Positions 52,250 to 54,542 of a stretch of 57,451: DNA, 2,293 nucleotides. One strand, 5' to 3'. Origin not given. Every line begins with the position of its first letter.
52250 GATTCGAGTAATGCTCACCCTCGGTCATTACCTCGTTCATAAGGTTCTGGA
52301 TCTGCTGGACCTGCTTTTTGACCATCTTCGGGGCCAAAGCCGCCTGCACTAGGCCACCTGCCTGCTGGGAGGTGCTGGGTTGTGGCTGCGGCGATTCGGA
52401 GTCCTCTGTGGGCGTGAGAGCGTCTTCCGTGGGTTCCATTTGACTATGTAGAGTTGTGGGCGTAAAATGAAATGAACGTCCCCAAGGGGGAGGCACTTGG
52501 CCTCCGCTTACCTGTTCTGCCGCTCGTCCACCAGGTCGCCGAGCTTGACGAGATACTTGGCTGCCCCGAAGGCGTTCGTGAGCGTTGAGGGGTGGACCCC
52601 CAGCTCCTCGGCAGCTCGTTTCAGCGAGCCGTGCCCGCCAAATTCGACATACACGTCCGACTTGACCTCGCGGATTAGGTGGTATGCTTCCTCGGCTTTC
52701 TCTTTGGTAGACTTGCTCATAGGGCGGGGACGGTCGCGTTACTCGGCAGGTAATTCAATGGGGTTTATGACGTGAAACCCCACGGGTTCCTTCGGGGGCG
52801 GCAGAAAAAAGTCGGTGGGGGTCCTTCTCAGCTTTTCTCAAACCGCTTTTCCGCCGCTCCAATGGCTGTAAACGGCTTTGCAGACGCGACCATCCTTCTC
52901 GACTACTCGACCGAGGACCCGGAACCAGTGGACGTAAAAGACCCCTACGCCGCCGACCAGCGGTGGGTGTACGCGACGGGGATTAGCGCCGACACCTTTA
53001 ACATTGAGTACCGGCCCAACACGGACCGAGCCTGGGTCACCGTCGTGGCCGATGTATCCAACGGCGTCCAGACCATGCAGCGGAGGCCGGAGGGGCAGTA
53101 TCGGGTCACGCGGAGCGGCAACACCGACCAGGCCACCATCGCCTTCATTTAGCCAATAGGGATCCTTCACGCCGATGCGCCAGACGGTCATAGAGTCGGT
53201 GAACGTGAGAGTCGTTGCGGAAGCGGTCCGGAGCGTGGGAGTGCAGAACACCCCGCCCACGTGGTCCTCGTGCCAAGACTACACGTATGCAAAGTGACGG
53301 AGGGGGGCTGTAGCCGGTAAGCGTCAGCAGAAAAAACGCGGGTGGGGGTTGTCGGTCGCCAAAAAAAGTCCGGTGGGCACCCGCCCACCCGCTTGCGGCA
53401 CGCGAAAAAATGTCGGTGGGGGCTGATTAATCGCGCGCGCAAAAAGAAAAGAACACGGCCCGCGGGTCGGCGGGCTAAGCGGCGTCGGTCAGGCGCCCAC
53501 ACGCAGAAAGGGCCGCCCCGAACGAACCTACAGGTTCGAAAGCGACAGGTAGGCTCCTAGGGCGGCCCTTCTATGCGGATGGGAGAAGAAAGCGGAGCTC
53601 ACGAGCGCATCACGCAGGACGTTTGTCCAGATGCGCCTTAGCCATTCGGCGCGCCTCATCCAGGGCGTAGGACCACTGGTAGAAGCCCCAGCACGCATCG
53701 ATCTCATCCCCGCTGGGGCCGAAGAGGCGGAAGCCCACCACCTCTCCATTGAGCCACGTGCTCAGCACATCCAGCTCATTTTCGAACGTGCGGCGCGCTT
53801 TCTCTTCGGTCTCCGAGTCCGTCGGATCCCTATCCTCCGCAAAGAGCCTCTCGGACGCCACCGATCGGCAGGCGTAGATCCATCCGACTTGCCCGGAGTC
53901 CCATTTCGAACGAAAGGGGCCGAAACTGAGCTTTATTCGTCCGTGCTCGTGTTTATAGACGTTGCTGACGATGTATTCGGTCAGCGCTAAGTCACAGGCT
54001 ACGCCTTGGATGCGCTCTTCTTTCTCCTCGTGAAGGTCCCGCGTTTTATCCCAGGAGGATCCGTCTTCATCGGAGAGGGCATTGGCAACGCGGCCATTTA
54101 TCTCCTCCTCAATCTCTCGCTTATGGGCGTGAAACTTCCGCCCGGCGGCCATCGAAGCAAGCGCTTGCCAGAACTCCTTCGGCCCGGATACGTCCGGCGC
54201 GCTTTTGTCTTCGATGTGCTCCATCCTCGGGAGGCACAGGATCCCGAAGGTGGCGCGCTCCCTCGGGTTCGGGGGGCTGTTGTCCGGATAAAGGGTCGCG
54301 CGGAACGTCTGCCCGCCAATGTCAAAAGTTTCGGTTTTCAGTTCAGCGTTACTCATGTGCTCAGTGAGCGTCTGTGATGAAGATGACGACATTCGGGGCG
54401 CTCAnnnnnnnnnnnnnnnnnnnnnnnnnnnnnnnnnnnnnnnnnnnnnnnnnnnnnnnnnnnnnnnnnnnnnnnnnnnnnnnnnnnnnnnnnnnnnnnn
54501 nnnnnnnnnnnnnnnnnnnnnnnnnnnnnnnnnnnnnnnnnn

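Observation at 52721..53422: Two-gene opposite-strand island inside the leftward arm, with an unannotated 40-aa ORF carrying the tail-protein module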

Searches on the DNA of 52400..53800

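Call 72: search_rna_families(source=window, start=52400, end=53800, threshold=evalue, max_evalue=1)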
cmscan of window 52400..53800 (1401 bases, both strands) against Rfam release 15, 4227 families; matches with E-value up to 1: 1.
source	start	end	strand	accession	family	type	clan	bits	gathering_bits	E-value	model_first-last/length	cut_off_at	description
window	52795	52861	+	RF03778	mir-483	Gene; miRNA;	-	23.4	60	0.16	1-75/75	no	mir-483 microRNA precursor family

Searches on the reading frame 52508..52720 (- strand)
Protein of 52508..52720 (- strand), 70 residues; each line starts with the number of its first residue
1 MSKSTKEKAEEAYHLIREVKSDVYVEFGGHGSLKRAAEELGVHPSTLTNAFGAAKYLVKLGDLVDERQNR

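Call 9: search_protein_families(library=pfam, proteins=[window:52508-52720:-], max_evalue=0.01)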
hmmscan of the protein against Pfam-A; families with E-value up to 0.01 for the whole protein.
window:52508-52720:- (70 aa): 3 families
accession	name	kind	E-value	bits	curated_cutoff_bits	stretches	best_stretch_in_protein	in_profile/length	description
PF02954.25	HTH_8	-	0.00049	20.2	22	1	30-49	18-37/42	Bacterial regulatory protein, Fis family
PF13556.12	HTH_30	-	0.0012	19.1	27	1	30-49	12-31/59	PucR C-terminal helix-turn-helix domain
PF00126.33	HTH_1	-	0.0021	18.4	26.6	1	29-50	12-33/60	Bacterial regulatory helix-turn-helix protein, lysR family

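Call 10: search_protein_families(library=phrogs, proteins=[window:52508-52720:-], max_evalue=0.01)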
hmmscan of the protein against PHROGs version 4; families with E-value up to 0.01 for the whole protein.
window:52508-52720:- (70 aa): 0 families

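Call 95: search_protein_families(library=padloc, proteins=[window:52508-52720:-], max_evalue=0.01)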
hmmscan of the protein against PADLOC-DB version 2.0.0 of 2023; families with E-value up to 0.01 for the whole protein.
window:52508-52720:- (70 aa): 0 families

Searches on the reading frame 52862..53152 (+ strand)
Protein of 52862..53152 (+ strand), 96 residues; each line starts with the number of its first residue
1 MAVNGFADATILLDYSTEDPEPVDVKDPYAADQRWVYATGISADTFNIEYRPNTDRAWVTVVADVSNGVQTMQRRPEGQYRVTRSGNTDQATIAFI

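Call 9: search_protein_families(library=pfam, proteins=[window:52862-53152:+], max_evalue=0.01)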
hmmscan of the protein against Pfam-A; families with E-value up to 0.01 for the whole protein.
window:52862-53152:+ (96 aa): 0 families

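Call 10: search_protein_families(library=phrogs, proteins=[window:52862-53152:+], max_evalue=0.01)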
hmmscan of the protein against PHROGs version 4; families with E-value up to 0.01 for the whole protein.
window:52862-53152:+ (96 aa): 0 families

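Call 12: find_homologous_proteins(query=window:52862-53152:+, max_evalue=0.01)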
Query window:52862-53152:+ (96 aa): 4 proteins with E <= 0.01 among 7 candidates.
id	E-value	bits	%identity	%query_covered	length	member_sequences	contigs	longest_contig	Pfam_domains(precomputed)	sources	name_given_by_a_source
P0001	5.5e-52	192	90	100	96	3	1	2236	-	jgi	-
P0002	5.1e-48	179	82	100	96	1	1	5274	-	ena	-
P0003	2.6e-47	177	84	100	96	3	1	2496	-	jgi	jgi:hypothetical protein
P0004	1.9e-34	136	64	100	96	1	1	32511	-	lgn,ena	-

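Call 14: find_encoding_contigs(protein=P0004, flank=10000, max_places=4)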
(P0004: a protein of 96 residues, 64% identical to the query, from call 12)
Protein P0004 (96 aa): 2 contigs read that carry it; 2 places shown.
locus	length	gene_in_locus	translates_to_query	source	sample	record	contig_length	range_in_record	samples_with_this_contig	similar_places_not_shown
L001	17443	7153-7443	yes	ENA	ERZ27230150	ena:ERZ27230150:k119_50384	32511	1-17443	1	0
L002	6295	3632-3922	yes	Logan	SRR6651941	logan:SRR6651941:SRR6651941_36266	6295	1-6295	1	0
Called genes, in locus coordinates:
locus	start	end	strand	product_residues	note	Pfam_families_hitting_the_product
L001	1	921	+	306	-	?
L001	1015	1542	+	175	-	-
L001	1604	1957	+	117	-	-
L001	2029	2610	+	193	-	-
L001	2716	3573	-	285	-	PF00929:RNase_T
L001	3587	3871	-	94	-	-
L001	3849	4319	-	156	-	-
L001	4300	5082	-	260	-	-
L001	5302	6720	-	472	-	-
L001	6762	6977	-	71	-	-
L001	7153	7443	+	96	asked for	-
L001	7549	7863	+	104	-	-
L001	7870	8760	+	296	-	-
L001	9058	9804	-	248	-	-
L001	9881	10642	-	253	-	-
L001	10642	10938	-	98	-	-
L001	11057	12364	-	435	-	-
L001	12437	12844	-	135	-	-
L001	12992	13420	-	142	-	-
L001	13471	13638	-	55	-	-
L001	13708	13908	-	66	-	-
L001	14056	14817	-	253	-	-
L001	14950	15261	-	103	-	-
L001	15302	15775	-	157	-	-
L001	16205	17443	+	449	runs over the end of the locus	PF07889:DUF1664 (faint), PF06419:COG6_N (faint)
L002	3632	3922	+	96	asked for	-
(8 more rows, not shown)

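Call 15: find_encoding_contigs(protein=P0002, flank=6000, max_places=4)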
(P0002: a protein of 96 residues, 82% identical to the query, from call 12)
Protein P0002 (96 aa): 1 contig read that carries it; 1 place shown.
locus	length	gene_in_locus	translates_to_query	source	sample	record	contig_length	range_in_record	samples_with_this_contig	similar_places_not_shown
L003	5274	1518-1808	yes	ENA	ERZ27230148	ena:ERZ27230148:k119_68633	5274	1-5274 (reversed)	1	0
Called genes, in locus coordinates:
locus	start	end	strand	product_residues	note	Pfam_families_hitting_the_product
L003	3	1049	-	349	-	?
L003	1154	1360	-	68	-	-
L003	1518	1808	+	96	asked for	-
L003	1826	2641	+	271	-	-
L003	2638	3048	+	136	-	-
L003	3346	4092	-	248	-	-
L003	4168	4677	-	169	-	-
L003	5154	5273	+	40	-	?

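Call 16: find_encoding_contigs(protein=P0001, flank=6000, max_places=4)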
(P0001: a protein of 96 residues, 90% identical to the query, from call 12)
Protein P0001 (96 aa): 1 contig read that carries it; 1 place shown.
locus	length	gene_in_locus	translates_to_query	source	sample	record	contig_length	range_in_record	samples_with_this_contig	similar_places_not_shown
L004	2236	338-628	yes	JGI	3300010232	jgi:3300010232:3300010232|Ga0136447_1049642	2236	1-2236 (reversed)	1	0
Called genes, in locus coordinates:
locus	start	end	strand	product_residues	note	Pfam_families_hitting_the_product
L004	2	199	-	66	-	?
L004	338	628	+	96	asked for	-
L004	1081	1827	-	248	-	-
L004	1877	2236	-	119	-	?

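Call 17: find_encoding_contigs(protein=P0003, flank=6000, max_places=4)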
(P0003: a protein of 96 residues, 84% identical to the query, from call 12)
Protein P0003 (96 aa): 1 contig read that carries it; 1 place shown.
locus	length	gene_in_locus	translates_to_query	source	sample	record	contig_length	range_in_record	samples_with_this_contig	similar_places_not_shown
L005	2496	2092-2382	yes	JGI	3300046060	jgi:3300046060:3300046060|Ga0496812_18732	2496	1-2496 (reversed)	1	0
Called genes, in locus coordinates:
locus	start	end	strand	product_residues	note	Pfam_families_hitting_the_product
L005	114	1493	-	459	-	-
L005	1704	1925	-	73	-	-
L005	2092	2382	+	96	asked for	-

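Call 35: find_encoding_contigs(protein=window:52862-53152:+, flank=10000, max_places=10)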
Protein window:52862-53152:+ (96 aa): 2 contigs read that carry it; 2 places shown.
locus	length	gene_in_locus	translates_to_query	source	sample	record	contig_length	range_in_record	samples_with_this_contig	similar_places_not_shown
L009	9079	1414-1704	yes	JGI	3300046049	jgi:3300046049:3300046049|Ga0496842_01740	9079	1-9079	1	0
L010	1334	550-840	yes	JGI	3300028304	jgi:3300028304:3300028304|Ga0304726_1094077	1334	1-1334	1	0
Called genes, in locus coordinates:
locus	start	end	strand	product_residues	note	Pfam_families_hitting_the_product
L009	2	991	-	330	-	?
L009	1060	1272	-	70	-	-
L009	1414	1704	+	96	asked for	-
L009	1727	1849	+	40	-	-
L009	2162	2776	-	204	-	-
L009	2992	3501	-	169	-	-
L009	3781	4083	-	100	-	-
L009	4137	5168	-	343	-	-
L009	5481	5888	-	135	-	-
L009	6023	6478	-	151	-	-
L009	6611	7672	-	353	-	-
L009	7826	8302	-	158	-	-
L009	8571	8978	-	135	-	-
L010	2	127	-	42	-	?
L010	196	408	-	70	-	-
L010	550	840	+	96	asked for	-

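Call 38: search_protein_families(library=pfam, proteins=[L003:1826-2641:+, L003:2638-3048:+, L001:7549-7863:+, L001:7870-8760:+], max_evalue=0.1)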
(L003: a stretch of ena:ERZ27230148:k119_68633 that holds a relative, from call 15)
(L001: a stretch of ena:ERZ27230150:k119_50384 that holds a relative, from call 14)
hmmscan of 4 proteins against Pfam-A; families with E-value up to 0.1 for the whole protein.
L003:1826-2641:+ (271 aa): 2 families
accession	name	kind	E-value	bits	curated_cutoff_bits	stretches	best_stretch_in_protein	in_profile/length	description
PF13385.13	Laminin_G_3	-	0.0038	17.8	27.6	1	126-256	7-148/151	Concanavalin A-like lectin/glucanases superfamily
PF13229.12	Beta_helix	-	0.012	15.7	25.9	1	88-165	40-106/158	Right handed beta helix region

L003:2638-3048:+ (136 aa): 0 families

L001:7549-7863:+ (104 aa): 0 families

L001:7870-8760:+ (296 aa): 0 families

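Call 46: predict_structure(alignment_id=A1)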
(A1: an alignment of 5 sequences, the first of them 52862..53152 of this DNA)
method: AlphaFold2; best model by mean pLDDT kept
length: 96 residues; sequences in the alignment: 5
mean_pLDDT: 42.6   pTM: 0.37
mean pLDDT of the five models: 42.6, 40.8, 34.8, 34.5, 33.8
residues with pLDDT >= 90: 0; 70-90: 0; 50-70: 29; < 50: 67
segments of 3 or more residues with pLDDT < 50: 1-41, 52-74, 88-90
pLDDT, mean of each block of 10 residues (from residue 1): 32 38 34 38 56 42 31 51 55 55
secondary structure, 60 per line:
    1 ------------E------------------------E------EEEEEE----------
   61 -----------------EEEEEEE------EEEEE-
elements in order: E45-50 E78-84 E91-95

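Call 62: search_protein_families(library=ncbifam, proteins=[window:52862-53152:+], max_evalue=0.01)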
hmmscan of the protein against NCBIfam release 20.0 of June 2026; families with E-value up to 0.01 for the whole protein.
window:52862-53152:+ (96 aa): 0 families

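Call 77: search_solved_structures(query=A5, max_evalue=1, show_alignments=1)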
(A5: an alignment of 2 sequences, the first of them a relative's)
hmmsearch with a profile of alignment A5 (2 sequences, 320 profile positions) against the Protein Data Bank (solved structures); distinct sequences matched with E-value up to 1: 1.
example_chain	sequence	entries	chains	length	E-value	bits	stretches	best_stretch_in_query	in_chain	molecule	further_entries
8w5s_A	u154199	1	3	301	0.33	13.6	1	206-268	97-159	Annexin A7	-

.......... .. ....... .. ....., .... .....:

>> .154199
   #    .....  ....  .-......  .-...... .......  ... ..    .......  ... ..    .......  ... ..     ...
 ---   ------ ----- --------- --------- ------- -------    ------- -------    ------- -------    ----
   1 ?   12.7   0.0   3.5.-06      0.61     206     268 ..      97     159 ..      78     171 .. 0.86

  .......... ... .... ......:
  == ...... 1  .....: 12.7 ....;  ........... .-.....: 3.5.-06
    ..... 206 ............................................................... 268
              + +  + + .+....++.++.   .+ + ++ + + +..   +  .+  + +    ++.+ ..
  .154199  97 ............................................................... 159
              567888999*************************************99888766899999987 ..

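Call 78: search_protein_families(library=phrogs, proteins=[L003:1826-2641:+, L003:2638-3048:+, L001:7549-7863:+, L001:7870-8760:+], max_evalue=0.01)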
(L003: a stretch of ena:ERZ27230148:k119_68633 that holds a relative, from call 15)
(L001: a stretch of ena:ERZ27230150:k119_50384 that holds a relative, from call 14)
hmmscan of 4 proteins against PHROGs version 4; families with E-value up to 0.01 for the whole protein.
L003:1826-2641:+ (271 aa): 1 family
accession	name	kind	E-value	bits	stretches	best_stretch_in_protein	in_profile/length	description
phrog_10356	-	head and packaging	2.6e-07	30.1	1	68-268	390-621/852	virion structural protein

L003:2638-3048:+ (136 aa): 0 families

L001:7549-7863:+ (104 aa): 0 families

L001:7870-8760:+ (296 aa): 0 families

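Call 82: list_cluster_members(proteins=[P0009, window:52862-53152:+, window:43150-45087:+, window:38144-41476:+])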
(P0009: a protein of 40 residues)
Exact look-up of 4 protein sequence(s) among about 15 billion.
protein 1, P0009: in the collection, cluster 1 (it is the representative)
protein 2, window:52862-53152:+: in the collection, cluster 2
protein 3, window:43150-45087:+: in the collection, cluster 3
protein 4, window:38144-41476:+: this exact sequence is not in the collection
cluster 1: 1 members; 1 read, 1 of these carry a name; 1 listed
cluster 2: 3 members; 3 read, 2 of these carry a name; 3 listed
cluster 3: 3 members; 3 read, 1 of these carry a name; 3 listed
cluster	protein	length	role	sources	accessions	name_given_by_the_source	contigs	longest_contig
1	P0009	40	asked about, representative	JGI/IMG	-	hypothetical protein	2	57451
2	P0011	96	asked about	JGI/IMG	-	hypothetical protein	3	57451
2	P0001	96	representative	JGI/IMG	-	-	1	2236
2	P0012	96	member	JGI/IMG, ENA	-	hypothetical protein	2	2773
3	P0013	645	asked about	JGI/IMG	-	hypothetical protein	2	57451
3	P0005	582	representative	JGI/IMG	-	-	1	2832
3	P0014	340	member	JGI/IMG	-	-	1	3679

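Call 95: search_protein_families(library=padloc, proteins=[window:52862-53152:+, L003:1826-2641:+, L003:2638-3048:+, L001:7549-7863:+, L001:7870-8760:+], max_evalue=0.01)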
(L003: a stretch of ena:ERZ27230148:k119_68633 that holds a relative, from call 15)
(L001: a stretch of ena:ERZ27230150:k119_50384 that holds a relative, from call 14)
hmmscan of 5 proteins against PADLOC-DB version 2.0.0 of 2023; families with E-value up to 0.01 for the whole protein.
window:52862-53152:+ (96 aa): 0 families

L003:1826-2641:+ (271 aa): 0 families

L003:2638-3048:+ (136 aa): 0 families

L001:7549-7863:+ (104 aa): 0 families

L001:7870-8760:+ (296 aa): 0 families

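Call 96: search_dna_similar(query=L003:1826-2641:+, collection=phages, mode=protein, max_evalue=0.001, max_rows=12)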
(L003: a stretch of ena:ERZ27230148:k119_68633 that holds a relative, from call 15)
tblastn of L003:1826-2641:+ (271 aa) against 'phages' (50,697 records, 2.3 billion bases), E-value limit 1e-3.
Records with a match: 1; places in all: 1; records where one place covers at least 80% of the query: 0.
Best place of each record, by identity: <60% 1.
By first word of the organism name: Gordonia 1.
By host as written in the record: Gordonia terrae CAG3 1.
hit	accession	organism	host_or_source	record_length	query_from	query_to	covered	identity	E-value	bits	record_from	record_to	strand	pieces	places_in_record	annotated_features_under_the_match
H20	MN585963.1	Gordonia phage Wocket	Gordonia terrae CAG3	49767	64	268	76%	24.4%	6e-5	50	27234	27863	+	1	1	33: minor tail protein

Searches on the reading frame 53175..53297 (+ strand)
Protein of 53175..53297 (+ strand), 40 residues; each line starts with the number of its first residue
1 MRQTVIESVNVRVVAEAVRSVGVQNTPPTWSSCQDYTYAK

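Call 9: search_protein_families(library=pfam, proteins=[window:53175-53297:+], max_evalue=0.01)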
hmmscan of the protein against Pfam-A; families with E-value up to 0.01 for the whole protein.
window:53175-53297:+ (40 aa): 0 families

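Call 10: search_protein_families(library=phrogs, proteins=[window:53175-53297:+], max_evalue=0.01)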
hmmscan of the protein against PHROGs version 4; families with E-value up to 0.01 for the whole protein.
window:53175-53297:+ (40 aa): 0 families

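Call 34: find_encoding_contigs(protein=window:53175-53297:+, flank=10000, max_places=10)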
Protein window:53175-53297:+ (40 aa): 1 contig read that carries it; 1 place shown.
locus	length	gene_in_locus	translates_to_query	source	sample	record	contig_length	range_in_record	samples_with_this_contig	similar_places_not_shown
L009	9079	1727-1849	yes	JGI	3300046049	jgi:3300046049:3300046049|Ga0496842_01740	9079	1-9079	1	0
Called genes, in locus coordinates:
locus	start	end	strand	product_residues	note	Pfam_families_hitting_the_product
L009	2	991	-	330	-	?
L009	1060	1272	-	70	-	-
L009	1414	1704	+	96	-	-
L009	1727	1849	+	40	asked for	-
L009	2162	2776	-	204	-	-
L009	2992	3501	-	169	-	-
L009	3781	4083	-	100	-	-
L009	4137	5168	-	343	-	-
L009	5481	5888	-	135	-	-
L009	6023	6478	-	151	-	-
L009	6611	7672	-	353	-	-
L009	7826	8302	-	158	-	-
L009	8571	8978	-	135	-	-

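Call 95: search_protein_families(library=padloc, proteins=[window:53175-53297:+], max_evalue=0.01)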
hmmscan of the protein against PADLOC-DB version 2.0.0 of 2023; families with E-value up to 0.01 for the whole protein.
window:53175-53297:+ (40 aa): 0 families

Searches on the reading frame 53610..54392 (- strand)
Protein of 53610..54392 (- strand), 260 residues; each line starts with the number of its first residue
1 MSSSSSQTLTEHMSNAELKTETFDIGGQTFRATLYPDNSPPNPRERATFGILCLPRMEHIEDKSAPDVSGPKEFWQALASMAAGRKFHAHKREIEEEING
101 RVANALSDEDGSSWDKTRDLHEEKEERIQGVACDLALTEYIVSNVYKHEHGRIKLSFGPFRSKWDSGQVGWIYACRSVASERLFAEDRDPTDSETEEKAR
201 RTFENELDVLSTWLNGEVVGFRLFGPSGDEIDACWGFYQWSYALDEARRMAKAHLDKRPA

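Call 9: search_protein_families(library=pfam, proteins=[window:53610-54392:-], max_evalue=0.01)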
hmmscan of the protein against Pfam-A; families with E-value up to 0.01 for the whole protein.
window:53610-54392:- (260 aa): 0 families

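Call 10: search_protein_families(library=phrogs, proteins=[window:53610-54392:-], max_evalue=0.01)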
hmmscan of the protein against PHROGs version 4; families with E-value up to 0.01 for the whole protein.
window:53610-54392:- (260 aa): 1 family
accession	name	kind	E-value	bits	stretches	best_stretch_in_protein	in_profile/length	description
phrog_6186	-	unknown function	3.5e-20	73.9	1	31-259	14-206/220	-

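Call 13: find_related_loci(query=window:53610-54392:-, collection=viral_contigs, flank=6000)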
Query window:53610-54392:- (260 aa) in viral_contigs; peptide patterns used: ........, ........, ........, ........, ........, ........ (x = any residue, [..] = any of these).
4 stretches matched a pattern, but none encodes a relative of the query by tblastn (E <= 1e-3).

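Call 62: search_protein_families(library=ncbifam, proteins=[window:53610-54356:-], max_evalue=0.01)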
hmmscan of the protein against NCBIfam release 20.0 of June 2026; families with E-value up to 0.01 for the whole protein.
window:53610-54356:- (248 aa): 0 families

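Call 95: search_protein_families(library=padloc, proteins=[window:53610-54356:-], max_evalue=0.01)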
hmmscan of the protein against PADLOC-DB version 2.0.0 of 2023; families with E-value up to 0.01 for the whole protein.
window:53610-54356:- (248 aa): 0 families
